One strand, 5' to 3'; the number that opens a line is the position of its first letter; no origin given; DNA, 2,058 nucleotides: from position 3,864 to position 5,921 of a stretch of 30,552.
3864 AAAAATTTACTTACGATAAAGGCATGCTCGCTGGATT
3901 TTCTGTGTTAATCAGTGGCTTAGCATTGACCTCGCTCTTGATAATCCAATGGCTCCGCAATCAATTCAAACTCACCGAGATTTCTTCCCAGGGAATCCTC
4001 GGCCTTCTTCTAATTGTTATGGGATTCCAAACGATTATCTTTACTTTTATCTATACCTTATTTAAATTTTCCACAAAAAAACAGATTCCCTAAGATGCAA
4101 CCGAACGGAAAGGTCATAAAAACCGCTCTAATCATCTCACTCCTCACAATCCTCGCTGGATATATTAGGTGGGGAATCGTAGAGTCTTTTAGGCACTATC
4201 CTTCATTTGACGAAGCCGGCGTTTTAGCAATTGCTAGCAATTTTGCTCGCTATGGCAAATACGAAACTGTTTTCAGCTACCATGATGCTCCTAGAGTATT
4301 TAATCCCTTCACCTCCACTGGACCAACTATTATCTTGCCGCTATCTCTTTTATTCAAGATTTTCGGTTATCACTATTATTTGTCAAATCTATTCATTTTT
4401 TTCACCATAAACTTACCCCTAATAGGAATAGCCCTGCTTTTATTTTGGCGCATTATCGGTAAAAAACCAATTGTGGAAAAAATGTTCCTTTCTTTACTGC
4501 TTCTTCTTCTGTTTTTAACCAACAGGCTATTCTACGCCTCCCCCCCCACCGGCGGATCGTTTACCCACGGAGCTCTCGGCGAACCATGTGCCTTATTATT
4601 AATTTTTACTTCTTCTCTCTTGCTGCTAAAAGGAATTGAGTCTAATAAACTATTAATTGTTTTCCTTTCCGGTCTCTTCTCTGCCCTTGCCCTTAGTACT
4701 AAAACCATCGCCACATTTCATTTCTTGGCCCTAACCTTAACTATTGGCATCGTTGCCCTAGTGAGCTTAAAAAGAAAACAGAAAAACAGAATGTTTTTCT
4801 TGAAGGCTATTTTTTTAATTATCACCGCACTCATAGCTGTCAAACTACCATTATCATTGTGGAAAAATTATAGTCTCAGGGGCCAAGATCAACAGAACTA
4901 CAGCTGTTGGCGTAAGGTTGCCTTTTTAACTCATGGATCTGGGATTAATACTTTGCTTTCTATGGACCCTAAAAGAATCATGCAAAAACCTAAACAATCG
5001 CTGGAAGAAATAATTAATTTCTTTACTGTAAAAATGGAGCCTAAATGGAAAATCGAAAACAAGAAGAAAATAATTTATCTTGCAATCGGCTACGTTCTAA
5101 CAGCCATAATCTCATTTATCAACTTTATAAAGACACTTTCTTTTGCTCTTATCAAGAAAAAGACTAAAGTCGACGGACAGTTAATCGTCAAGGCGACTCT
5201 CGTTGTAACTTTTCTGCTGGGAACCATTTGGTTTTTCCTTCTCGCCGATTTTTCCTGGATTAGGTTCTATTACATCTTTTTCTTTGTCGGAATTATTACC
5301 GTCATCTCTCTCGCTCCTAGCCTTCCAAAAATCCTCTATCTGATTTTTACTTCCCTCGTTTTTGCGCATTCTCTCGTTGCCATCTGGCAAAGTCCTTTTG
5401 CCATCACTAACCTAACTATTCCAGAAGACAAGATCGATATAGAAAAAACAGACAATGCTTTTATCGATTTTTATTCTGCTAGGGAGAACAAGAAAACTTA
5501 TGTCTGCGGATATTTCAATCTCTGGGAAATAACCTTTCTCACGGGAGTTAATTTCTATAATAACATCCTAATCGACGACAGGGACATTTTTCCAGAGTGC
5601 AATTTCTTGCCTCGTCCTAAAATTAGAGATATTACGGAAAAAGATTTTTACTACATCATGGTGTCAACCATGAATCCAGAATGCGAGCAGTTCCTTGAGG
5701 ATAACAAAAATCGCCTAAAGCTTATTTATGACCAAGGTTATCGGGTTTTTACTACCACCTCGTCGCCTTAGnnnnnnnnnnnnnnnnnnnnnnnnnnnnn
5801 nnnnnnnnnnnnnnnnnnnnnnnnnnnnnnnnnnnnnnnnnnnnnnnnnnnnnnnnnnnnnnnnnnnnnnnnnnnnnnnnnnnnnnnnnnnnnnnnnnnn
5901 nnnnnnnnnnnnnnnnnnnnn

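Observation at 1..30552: Layered surface-glycosylation locus: ABC-exported capped polymer, five GT-C enzymes and heavy methylation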

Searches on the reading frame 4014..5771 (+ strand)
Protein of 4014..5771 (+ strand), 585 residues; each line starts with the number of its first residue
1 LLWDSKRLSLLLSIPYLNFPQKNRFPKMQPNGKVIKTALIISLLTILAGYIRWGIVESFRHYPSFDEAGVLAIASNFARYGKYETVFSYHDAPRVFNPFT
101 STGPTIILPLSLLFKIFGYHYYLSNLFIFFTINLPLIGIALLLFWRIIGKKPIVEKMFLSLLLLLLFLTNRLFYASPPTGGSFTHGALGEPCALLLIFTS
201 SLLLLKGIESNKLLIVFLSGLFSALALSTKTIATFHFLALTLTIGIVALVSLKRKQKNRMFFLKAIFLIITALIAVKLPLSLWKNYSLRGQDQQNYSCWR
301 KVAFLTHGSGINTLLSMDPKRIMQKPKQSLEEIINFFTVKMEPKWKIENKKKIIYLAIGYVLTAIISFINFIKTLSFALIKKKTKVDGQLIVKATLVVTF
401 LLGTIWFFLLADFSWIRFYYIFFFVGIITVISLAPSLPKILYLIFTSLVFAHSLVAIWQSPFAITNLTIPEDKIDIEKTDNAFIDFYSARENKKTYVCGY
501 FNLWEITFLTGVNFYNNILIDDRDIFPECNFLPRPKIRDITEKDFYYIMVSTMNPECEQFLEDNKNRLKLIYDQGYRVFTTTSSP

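Call 4: search_protein_families(library=pfam, proteins=[window:4014-5771:+], max_evalue=0.01)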
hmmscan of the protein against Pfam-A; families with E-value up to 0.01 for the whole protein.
window:4014-5771:+ (585 aa): 0 families

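Call 9: search_protein_families(library=ncbifam, proteins=[window:4014-5771:+], max_evalue=0.01)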
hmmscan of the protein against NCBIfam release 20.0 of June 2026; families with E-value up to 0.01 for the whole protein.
window:4014-5771:+ (585 aa): 0 families

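Call 15: find_homologous_proteins(query=window:4095-5771:+)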
Query window:4095-5771:+ (558 aa): 5 proteins with E <= 0.001 among 8000 candidates.
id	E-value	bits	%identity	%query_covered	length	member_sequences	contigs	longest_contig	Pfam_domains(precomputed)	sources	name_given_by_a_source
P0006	0.0e+0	1234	100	100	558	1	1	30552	-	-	-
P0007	9.1e-133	462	42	95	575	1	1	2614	-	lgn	-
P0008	4.3e-112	394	41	98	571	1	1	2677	-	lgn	-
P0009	1.2e-110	389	38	99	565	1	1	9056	-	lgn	-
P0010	8.7e-101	356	34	98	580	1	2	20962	-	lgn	-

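Call 19: search_solved_structures(query=A2, max_evalue=10)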
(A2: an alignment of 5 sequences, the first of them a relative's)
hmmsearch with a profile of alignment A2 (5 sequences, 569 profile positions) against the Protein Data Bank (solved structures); distinct sequences matched with E-value up to 10: 0.

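Call 21: search_protein_families(library=pfam, alignment_id=A2, max_evalue=5)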
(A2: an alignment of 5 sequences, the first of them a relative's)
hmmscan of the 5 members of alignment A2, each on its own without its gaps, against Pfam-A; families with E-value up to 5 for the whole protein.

A. member 1, P0006 (558 aa): 1 family
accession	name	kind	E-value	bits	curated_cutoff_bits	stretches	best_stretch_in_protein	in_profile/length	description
PF20726.3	Nairovirus_Gn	-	0.08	12.4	26.5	1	302-364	151-212/322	Nairovirus, structural glycoprotein Gn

B. families by the number of members that match (of 5 scanned): 2 families
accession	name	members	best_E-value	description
PF20726.3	Nairovirus_Gn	1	0.08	Nairovirus, structural glycoprotein Gn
PF14342.11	DUF4396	1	1.1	Domain of unknown function (DUF4396)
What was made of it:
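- On GT-C fold superfamily: 558-aa protein (4095-5771): No HMM or PDB sequence hit (calls 4, 9, 19, 21).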

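Call 24: find_encoding_contigs(protein=P0010, flank=10000, max_places=2)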
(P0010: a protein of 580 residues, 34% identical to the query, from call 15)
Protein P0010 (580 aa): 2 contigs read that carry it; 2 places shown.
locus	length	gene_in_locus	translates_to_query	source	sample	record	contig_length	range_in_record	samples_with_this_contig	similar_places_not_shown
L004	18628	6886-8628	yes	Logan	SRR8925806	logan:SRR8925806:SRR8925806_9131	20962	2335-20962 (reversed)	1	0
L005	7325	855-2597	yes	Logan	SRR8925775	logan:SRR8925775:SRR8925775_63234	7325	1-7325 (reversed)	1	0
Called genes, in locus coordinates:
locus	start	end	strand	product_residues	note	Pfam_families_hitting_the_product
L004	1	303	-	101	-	?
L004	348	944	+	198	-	PF08645:PNK3P (weak), PF00702:Hydrolase, PF13419:HAD_2 (weak), PF13242:Hydrolase_like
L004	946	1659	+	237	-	PF00483:NTP_transferase, PF12804:NTP_transf_3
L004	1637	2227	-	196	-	PF13580:SIS_2 (weak)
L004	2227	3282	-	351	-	PF00288:GHMP_kinases_N, PF08544:GHMP_kinases_C (weak)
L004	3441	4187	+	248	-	PF00923:TAL_FSA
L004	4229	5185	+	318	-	PF01073:3Beta_HSD, PF01370:Epimerase, PF02719:Polysacc_synt_2, PF04321:RmlD_sub_bind, PF16363:GDP_Man_Dehyd, PF13460:NAD_binding_10 (weak), PF07993:NAD_binding_4 (weak)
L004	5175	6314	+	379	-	PF00535:Glycos_transf_2, PF26629:GT2_TM_C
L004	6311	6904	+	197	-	PF07021:MetW, PF13489:Methyltransf_23, PF13847:Methyltransf_31, PF08241:Methyltransf_11, PF08242:Methyltransf_12 (weak), PF13649:Methyltransf_25 (weak)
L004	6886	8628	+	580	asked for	-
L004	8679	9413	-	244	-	PF05401:NodS (weak), PF08003:Methyltransf_9, PF13489:Methyltransf_23, PF05175:MTS, PF08241:Methyltransf_11, PF08242:Methyltransf_12, PF13649:Methyltransf_25, PF13847:Methyltransf_31, +1 more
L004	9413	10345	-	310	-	PF00535:Glycos_transf_2, PF10111:Glyco_tranf_2_2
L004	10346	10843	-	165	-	PF02779:Transket_pyr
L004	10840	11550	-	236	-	PF00456:Transketolase_N, PF13292:DXP_synthase_N (weak), PF02775:TPP_enzyme_C (weak), PF09364:XFP_N (weak)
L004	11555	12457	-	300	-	PF05219:DREV (weak), PF08003:Methyltransf_9 (weak), PF07021:MetW, PF13489:Methyltransf_23, PF13847:Methyltransf_31, PF08241:Methyltransf_11, PF08242:Methyltransf_12, PF13649:Methyltransf_25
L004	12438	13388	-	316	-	PF01073:3Beta_HSD, PF01370:Epimerase, PF02719:Polysacc_synt_2, PF04321:RmlD_sub_bind, PF07993:NAD_binding_4, PF08659:KR (weak), PF13460:NAD_binding_10 (weak), PF16363:GDP_Man_Dehyd, +1 more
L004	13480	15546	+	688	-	-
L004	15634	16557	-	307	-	PF01073:3Beta_HSD, PF01370:Epimerase, PF05368:NmrA (weak), PF13460:NAD_binding_10 (weak), PF16363:GDP_Man_Dehyd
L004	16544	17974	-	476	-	PF13439:Glyco_transf_4, PF13477:Glyco_trans_4_2 (weak), PF13579:Glyco_trans_4_4, PF00534:Glycos_transf_1, PF13692:Glyco_trans_1_4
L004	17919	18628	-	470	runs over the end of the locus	PF00535:Glycos_transf_2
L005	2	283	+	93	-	?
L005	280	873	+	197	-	PF07021:MetW, PF13489:Methyltransf_23, PF13847:Methyltransf_31, PF08241:Methyltransf_11, PF08242:Methyltransf_12 (weak), PF13649:Methyltransf_25 (weak)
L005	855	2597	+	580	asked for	-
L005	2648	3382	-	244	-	PF05401:NodS (weak), PF08003:Methyltransf_9, PF13489:Methyltransf_23, PF05175:MTS, PF08241:Methyltransf_11, PF08242:Methyltransf_12, PF13649:Methyltransf_25, PF13847:Methyltransf_31, +1 more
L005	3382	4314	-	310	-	PF00535:Glycos_transf_2, PF10111:Glyco_tranf_2_2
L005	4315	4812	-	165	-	PF02779:Transket_pyr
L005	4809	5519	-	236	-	PF00456:Transketolase_N, PF13292:DXP_synthase_N (weak), PF02775:TPP_enzyme_C (weak), PF09364:XFP_N (weak)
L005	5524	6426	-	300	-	PF05219:DREV (weak), PF08003:Methyltransf_9 (weak), PF07021:MetW, PF13489:Methyltransf_23, PF13847:Methyltransf_31, PF08241:Methyltransf_11, PF08242:Methyltransf_12, PF13649:Methyltransf_25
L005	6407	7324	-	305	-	?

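Call 52: predict_structure(alignment_id=A2)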
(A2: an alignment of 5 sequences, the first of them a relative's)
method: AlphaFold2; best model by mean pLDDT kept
length: 558 residues; sequences in the alignment: 5
mean_pLDDT: 53.9   pTM: 0.61
mean pLDDT of the five models: 53.9, 51.4, 49.3, 48.0, 45.8
residues with pLDDT >= 90: 32; 70-90: 120; 50-70: 130; < 50: 276
segments of 3 or more residues with pLDDT < 50: 29-95, 145-160, 256-295, 308-321, 384-391, 432-558
pLDDT, mean of each block of 10 residues (from residue 1): 67 76 58 39 36 30 31 36 41 48 70 87 81 78 46 32 73 92 92 87 72 86 79 88 87 54 37 31 35 50 51 38 51 56 60 57 82 72 46 65 68 66 60 41 34 36 32 26 24 31 33 28 34 41 31 27
secondary structure, 60 per line:
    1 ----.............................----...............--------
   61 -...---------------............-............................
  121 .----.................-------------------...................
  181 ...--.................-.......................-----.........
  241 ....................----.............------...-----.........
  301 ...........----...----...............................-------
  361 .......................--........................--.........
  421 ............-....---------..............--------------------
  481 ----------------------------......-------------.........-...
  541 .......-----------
elements in order: H5-33 H38-52 H80-91 H93-121 H126-142 H162-183 H186-202 H204-226 H232-260 H265-277 H292-311 H323-353 H361-383 H386-409 H412-432 H434-437 H447-460 H509-514 H528-536 H538-547
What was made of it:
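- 4095..5771 (+): 558-aa polytopic membrane protein of a rare Pfam-less family, a putative GT-C-fold transferase. The AF2 model is low-confidence (pLDDT 54, pTM 0.61; call 52).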

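Call 55: fold_search(model_id=the predicted structure, library=pdb)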
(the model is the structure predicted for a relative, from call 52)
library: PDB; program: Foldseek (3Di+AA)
matches with E <= 10: 179; with E <= 0.001: 0
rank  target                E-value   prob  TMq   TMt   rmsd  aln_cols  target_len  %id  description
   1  9n9j_I                6.6e-02  0.98  0.32  0.27  16.9       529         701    9  Structure of a GRP94 folding intermediate engaged with a CCDC134- and FKBP11-bound secretory translocon (released 2025-11-19)
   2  8b6l_I                7.2e-02  0.97  0.31  0.26  17.3       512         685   12  Subtomogram average of the human Sec61-TRAP-OSTA-translocon (released 2022-12-07)
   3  6gxc_A                7.5e-02  0.99  0.34  0.28  13.4       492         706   14  Bacterial oligosaccharyltransferase PglB in complex with an inhibitory peptide and a reactive lipid-linked oligosaccha (released 2018-11-14)
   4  6s7t_A                1.0e-01  0.94  0.31  0.25  20.1       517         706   12  Cryo-EM structure of human oligosaccharyltransferase complex OST-B (released 2019-12-18)
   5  5ogl_A                1.1e-01  0.96  0.31  0.26  13.7       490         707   14  Structure of bacterial oligosaccharyltransferase PglB in complex with an acceptor peptide and an lipid-linked oligosac (released 2017-10-25)
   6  7bvf_B                1.3e-01  0.98  0.32  0.19  11.5       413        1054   13  Cryo-EM structure of Mycobacterium tuberculosis arabinosyltransferase EmbA-EmbB-AcpM2 in complex with ethambutol (released 2020-04-29)
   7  7bvc_B                1.6e-01  0.97  0.27  0.16  11.1       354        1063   15  Cryo-EM structure of Mycobacterium smegmatis arabinosyltransferase EmbA-EmbB-AcpM2 in complex with ethambutol (released 2020-04-29)
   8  6s7o_A                1.6e-01  0.96  0.34  0.29  15.4       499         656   10  Cryo-EM structure of human oligosaccharyltransferase complex OST-A (released 2019-12-18)
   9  8if8_C                2.0e-01  0.63  0.23  0.21  21.7       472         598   14  Arabinosyltransferase AftA (released 2023-05-31)
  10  7bvf_A                2.6e-01  0.95  0.25  0.15   9.9       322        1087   13  Cryo-EM structure of Mycobacterium tuberculosis arabinosyltransferase EmbA-EmbB-AcpM2 in complex with ethambutol (released 2020-04-29)
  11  6c26_A                3.1e-01  0.91  0.35  0.31  15.1       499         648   11  The Cryo-EM structure of a eukaryotic oligosaccharyl transferase complex (released 2018-01-31)
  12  6x0o                  5.1e-01  0.35  0.22  0.14  19.0       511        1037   12  Single-Particle Cryo-EM Structure of Arabinosyltransferase EmbB from Mycobacterium smegmatis (released 2020-06-10)
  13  6ezn_F                5.6e-01  0.84  0.34  0.30  14.6       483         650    9  Cryo-EM structure of the yeast oligosaccharyltransferase (OST) complex (released 2018-01-17)
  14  7oci_F                6.0e-01  0.84  0.35  0.31  14.2       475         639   10  Cryo-EM structure of yeast Ost6p containing oligosaccharyltransferase complex (released 2022-02-16)
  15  7bp3_A                6.6e-01  0.10  0.11  0.15  21.5       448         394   13  Cryo-EM structure of the human MCT2 (released 2020-06-03)
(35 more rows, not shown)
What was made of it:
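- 4095..5771 (+): 13 of the 14 best Foldseek PDB matches are GT-C enzymes, but with E 0.07-0.6 and TM 0.25-0.35 (call 55).
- On GT-C fold superfamily: 558-aa protein (4095-5771): In a low-confidence model (pLDDT 54), 13 of the 14 best Foldseek hits are GT-C enzymes (STT3, PglB, EmbA/B, AftA), with E 0.07-0.6 and TM about 0.3 (calls 52, 55).
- For the 558-aa protein, the Foldseek ranking is dominated by GT-C enzymes (call 55).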

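Call 60: find_related_loci(query=A2, collection=metagenome_contigs, flank=10000)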
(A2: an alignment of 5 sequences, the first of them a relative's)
Query A2 (558 aa) in metagenome_contigs; peptide patterns used: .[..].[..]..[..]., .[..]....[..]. (x = any residue, [..] = any of these).
142 stretches matched a pattern, but none encodes a relative of the query by tblastn (E <= 1e-3).
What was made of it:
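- Tried and rejected: A metagenome scan with the 558-aa family found nothing (call 60).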
